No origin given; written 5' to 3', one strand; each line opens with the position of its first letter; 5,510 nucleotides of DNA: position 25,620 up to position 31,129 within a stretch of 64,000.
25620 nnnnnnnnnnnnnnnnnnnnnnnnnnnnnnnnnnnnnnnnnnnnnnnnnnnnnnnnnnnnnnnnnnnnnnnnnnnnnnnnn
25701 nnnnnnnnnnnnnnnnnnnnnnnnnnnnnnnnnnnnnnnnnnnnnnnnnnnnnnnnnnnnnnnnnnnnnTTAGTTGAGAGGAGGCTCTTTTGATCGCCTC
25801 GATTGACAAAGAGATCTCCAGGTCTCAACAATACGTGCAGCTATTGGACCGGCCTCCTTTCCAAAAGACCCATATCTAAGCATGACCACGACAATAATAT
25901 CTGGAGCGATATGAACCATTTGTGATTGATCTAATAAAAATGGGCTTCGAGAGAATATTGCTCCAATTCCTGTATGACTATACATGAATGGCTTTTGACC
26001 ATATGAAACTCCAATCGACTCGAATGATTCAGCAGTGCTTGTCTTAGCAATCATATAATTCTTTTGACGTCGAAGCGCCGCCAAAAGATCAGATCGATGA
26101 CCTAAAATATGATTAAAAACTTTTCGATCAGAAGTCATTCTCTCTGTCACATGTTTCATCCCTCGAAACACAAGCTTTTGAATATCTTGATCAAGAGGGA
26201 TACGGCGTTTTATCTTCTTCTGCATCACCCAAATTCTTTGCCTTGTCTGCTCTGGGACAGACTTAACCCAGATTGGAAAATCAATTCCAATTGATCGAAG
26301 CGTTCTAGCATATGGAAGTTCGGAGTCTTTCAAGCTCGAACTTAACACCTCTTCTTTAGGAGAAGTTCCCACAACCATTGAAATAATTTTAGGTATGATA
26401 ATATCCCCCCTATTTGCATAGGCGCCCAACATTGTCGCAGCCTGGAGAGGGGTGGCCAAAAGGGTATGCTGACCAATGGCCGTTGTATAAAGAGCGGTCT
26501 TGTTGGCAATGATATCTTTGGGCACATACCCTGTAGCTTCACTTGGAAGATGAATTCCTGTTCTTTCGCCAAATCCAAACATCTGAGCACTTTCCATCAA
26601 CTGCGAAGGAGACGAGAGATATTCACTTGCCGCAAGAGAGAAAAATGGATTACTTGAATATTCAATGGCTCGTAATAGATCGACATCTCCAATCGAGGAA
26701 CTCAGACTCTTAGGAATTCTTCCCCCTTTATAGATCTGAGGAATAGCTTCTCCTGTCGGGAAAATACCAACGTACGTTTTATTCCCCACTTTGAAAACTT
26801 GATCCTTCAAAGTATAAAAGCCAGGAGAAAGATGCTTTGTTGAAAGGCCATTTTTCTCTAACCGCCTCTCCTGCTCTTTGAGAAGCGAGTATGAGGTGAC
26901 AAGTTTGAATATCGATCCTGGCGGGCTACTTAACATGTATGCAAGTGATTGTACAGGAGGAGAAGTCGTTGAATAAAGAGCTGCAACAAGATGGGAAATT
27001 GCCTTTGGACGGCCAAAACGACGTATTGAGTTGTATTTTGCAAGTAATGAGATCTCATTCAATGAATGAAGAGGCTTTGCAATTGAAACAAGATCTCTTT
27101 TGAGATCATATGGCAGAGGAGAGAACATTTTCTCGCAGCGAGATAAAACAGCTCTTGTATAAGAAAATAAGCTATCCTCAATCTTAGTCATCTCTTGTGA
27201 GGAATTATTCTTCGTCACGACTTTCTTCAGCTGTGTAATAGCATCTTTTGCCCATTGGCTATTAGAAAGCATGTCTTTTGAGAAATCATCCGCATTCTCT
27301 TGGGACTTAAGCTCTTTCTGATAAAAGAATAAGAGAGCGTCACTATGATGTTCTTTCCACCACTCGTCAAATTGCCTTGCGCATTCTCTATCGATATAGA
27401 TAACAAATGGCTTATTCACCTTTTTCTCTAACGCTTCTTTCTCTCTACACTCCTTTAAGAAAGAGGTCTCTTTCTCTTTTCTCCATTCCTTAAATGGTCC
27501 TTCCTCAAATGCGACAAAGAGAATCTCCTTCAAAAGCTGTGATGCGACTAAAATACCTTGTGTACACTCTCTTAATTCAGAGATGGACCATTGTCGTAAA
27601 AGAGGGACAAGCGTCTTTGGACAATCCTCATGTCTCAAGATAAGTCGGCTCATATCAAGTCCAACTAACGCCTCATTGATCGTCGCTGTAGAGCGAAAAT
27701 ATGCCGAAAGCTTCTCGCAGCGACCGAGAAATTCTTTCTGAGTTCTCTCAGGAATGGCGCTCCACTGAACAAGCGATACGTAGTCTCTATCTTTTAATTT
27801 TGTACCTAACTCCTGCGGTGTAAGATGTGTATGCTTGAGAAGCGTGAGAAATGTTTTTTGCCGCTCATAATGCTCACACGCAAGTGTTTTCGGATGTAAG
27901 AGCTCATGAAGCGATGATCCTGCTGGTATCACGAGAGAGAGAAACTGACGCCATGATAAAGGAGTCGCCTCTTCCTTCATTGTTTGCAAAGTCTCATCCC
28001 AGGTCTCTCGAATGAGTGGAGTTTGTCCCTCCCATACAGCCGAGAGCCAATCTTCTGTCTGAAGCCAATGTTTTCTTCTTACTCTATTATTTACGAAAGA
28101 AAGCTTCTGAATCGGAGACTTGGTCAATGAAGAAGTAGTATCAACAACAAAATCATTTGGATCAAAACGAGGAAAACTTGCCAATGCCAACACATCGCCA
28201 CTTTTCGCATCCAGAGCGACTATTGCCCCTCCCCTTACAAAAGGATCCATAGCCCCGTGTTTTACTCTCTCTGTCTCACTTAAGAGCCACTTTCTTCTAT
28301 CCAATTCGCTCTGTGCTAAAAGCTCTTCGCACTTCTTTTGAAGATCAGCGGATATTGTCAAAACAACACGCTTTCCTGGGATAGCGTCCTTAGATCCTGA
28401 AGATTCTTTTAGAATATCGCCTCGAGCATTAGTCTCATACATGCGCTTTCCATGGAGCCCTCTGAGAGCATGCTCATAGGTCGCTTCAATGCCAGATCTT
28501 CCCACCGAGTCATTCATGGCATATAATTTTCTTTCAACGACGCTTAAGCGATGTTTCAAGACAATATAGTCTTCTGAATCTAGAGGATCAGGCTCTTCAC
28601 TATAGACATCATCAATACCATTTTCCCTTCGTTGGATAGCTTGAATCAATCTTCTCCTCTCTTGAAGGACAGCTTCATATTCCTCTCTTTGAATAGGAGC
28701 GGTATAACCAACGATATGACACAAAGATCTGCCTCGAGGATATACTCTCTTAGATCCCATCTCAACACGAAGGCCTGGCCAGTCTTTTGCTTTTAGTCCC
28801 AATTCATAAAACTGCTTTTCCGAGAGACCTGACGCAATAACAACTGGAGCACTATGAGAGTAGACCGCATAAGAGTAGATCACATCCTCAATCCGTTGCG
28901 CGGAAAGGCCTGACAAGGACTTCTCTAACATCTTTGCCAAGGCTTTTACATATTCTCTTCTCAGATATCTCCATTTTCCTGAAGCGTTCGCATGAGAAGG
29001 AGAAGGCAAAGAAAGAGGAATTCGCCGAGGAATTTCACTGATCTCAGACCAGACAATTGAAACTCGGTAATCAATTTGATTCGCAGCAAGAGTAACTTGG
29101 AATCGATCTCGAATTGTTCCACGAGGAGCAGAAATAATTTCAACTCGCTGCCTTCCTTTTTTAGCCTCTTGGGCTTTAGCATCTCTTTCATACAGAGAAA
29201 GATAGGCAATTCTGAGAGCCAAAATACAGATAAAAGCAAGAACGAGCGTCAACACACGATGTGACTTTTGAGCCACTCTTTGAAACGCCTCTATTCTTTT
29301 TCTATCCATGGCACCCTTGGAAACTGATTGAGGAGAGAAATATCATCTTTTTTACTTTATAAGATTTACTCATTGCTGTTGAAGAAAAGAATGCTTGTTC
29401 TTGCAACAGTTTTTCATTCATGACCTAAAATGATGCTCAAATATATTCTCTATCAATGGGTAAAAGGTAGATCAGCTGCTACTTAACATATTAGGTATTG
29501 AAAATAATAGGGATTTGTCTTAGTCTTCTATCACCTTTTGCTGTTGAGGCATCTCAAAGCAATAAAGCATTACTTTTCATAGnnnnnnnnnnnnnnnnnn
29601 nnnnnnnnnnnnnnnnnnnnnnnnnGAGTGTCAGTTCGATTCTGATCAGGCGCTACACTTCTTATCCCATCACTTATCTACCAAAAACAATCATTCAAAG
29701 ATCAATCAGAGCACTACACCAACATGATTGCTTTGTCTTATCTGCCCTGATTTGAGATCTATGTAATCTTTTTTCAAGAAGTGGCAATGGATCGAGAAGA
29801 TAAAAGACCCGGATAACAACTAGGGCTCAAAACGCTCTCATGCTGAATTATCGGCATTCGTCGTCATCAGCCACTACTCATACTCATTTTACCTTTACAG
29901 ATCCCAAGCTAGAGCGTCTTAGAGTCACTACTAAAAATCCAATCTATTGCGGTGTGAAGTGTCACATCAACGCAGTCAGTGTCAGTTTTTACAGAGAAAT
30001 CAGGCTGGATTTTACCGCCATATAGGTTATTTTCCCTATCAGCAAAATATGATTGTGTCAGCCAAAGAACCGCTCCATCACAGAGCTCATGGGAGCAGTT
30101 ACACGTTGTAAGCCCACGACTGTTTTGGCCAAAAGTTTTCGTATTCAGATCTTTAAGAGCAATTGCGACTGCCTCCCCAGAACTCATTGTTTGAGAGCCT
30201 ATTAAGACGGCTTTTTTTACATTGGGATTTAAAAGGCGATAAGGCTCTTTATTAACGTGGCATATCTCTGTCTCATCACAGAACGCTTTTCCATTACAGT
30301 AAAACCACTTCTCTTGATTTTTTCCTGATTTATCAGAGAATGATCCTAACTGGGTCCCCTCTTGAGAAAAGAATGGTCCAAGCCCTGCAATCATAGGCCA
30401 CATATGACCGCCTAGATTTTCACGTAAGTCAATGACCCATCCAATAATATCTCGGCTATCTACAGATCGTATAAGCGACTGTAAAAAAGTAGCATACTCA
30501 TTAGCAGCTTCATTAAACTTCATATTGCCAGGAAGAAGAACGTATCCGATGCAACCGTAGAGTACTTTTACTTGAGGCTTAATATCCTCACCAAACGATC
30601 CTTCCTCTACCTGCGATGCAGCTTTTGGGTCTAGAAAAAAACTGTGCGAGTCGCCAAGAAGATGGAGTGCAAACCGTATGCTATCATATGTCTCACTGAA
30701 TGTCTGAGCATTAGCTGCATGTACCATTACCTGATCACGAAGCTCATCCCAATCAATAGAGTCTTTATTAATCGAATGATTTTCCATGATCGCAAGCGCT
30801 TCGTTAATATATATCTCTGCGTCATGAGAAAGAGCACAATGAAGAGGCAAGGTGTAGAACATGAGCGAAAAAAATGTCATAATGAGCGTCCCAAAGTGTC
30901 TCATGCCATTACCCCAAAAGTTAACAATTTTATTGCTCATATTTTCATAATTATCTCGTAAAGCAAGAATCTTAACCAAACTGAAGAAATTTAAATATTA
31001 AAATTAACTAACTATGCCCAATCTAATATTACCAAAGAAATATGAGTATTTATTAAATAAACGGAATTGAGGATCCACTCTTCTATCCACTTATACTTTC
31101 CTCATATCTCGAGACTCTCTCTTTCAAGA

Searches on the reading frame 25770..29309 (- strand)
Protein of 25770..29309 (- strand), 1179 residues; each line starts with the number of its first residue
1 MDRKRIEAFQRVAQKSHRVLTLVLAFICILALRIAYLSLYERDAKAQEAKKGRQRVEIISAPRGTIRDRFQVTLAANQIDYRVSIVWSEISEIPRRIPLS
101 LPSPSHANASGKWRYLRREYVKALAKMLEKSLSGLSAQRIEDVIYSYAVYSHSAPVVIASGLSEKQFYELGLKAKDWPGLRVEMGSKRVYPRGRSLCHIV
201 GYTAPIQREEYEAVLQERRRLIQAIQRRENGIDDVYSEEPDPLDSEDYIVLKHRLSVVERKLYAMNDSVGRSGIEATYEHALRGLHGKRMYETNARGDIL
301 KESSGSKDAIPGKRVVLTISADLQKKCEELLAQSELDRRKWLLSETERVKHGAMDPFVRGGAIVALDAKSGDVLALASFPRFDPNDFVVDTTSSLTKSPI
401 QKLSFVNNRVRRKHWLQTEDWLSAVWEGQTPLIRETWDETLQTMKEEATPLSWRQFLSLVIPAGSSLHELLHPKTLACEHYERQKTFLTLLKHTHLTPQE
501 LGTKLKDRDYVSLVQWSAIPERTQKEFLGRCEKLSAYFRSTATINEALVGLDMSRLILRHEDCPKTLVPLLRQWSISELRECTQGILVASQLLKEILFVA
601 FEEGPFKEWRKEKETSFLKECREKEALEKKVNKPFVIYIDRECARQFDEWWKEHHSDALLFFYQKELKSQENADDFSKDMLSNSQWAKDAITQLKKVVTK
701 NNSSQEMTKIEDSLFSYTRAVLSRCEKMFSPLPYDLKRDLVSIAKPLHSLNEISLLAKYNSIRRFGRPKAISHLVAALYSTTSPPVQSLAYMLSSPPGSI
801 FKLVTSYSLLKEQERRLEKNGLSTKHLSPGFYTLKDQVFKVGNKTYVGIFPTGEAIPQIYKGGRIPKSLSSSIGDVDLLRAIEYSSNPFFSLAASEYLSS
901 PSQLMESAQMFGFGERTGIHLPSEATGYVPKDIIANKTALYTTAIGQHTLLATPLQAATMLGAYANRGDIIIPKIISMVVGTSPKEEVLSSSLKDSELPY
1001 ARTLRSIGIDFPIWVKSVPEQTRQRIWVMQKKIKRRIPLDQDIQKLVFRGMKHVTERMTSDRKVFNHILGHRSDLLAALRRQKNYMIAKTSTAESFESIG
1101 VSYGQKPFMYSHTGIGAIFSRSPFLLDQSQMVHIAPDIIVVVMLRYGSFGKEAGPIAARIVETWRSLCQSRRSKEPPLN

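Call 30: find_encoding_contigs(protein=window:25770-29309:-, flank=6000, max_places=6)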
Protein window:25770-29309:- (1179 aa): no gene with exactly this product is on record in the collection.

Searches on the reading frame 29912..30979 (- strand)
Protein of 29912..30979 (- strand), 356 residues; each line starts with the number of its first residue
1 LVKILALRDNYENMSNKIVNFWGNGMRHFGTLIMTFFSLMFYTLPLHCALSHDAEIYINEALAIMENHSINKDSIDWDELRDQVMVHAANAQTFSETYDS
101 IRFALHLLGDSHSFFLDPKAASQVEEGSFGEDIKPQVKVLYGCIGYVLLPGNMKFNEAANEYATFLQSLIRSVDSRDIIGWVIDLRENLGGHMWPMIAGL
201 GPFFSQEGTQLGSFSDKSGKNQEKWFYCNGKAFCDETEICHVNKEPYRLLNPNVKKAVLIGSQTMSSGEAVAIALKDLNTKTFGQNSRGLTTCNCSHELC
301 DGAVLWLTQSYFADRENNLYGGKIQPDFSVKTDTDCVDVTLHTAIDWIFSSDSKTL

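Call 37: search_protein_families(library=pfam, proteins=[window:29912-30979:-], max_evalue=0.001)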
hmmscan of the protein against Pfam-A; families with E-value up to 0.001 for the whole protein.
window:29912-30979:- (356 aa): 1 family
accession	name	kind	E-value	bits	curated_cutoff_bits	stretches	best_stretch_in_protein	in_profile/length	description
PF03572.23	Peptidase_S41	-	5.2e-18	65.6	24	1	144-330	2-165/165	Peptidase family S41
